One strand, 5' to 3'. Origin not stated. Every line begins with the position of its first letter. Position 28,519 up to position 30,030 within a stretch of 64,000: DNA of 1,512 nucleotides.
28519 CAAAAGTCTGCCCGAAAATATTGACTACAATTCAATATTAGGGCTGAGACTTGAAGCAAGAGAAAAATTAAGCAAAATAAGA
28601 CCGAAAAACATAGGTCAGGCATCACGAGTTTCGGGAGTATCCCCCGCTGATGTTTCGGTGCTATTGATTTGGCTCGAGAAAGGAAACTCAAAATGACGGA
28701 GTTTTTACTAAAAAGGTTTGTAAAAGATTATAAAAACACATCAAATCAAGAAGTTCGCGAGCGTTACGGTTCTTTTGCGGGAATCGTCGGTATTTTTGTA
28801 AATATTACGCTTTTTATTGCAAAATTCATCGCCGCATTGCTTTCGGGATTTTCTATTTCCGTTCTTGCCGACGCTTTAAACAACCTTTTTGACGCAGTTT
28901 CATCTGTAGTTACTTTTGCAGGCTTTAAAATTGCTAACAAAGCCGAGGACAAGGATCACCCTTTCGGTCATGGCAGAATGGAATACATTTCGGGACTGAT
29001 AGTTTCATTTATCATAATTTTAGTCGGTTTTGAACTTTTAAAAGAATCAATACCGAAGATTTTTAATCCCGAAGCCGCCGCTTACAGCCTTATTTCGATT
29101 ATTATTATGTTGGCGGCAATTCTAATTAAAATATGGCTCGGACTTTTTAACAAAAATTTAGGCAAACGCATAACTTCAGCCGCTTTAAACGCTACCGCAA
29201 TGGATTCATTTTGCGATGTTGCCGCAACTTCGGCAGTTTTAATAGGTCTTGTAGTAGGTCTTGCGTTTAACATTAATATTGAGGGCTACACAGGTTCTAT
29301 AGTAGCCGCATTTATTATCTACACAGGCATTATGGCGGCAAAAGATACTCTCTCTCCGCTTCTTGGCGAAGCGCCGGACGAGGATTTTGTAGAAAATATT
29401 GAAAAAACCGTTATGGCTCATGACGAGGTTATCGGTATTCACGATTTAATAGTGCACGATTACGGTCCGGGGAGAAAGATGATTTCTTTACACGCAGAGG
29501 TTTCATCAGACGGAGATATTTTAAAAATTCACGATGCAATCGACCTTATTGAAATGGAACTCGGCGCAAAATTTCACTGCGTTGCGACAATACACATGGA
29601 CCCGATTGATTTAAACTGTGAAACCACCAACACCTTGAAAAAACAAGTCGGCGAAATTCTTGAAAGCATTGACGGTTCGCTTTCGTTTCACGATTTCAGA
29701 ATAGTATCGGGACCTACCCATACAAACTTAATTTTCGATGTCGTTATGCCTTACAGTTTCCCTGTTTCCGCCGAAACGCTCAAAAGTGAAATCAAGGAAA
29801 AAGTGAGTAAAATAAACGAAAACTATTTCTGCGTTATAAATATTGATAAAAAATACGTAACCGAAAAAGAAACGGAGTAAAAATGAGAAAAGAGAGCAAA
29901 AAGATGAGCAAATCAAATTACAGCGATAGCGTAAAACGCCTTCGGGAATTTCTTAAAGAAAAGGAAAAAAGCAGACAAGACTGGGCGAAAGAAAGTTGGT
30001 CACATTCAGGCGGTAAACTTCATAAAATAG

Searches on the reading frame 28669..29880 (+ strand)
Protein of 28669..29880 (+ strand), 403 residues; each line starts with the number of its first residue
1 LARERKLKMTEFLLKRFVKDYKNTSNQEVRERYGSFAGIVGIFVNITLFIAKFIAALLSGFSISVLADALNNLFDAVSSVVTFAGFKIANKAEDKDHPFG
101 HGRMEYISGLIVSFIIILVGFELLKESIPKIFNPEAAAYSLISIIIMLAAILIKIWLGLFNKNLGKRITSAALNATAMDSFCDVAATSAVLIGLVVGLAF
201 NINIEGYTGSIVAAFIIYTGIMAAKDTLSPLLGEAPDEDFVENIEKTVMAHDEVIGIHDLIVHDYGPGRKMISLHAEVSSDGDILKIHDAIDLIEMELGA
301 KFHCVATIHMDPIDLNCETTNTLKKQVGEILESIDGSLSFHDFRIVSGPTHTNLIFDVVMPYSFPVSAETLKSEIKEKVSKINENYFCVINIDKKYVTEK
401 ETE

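Call 38: search_protein_families(library=pfam, max_evalue=0.000001, proteins=[window:28669-29880:+])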
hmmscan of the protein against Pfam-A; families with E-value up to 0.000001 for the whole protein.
window:28669-29880:+ (403 aa): 2 families
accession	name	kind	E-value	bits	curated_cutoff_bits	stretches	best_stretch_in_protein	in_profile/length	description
PF01545.26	Cation_efflux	-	3.1e-42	145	26.6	1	39-232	2-198/198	Cation efflux family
PF16916.11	ZT_dimer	-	1.7e-17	63.6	26.7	1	236-312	1-77/78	Dimerisation domain of Zinc Transporter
